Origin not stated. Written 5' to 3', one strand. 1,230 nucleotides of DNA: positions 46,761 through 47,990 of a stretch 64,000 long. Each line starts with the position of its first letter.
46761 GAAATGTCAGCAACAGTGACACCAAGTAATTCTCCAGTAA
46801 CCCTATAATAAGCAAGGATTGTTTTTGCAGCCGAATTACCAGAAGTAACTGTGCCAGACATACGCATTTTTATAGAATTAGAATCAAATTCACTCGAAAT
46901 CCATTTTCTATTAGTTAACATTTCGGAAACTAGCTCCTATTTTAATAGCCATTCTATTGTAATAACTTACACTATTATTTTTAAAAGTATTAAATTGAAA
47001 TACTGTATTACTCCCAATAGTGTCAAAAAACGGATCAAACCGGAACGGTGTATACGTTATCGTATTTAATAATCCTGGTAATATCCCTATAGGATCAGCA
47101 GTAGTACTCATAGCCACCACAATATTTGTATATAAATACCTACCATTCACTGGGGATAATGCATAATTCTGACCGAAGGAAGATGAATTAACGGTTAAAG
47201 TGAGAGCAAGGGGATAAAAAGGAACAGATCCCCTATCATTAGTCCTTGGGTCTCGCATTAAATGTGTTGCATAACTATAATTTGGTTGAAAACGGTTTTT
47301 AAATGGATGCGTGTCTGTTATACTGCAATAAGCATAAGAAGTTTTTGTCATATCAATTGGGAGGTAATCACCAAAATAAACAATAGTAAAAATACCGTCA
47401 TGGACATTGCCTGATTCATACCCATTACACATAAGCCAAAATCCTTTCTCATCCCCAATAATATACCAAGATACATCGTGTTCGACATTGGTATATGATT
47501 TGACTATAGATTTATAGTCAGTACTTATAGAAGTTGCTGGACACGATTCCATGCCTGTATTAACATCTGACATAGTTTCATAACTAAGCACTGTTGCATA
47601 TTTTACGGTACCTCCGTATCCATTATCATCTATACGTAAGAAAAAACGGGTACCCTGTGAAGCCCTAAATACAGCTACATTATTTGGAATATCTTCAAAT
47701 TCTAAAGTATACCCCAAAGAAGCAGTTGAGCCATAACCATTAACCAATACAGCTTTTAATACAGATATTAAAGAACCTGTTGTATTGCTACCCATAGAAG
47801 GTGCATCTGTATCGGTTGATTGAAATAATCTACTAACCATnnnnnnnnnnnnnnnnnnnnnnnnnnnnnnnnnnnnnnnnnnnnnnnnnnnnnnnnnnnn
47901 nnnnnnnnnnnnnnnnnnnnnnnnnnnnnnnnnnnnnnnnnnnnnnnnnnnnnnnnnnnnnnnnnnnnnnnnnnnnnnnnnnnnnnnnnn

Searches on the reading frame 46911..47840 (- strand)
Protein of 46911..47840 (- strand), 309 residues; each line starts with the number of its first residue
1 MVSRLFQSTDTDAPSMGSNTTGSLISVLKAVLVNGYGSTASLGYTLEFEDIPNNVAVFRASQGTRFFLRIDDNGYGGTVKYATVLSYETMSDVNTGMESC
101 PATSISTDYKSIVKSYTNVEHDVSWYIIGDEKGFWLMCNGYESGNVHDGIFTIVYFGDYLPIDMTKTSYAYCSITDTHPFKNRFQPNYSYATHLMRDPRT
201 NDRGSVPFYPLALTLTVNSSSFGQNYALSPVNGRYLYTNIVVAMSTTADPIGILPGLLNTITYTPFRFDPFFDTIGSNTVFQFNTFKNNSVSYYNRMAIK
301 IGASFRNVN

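Call 32: search_protein_families(library=phrogs, proteins=[window:46911-47840:-], max_evalue=0.001)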
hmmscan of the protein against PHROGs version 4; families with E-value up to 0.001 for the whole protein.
window:46911-47840:- (309 aa): 3 families
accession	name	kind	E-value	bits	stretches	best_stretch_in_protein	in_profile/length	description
phrog_9600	-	tail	3.9e-37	129.5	1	1-299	1-323/330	tail assembly protein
phrog_9998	-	unknown function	6.7e-27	95.7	2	40-263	115-353/401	-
phrog_19312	-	unknown function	2.9e-13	50.8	1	9-158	11-155/332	-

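Call 33: search_protein_families(library=pfam, proteins=[window:46911-47840:-], max_evalue=0.01)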
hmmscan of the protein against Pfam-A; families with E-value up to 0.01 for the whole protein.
window:46911-47840:- (309 aa): 0 families
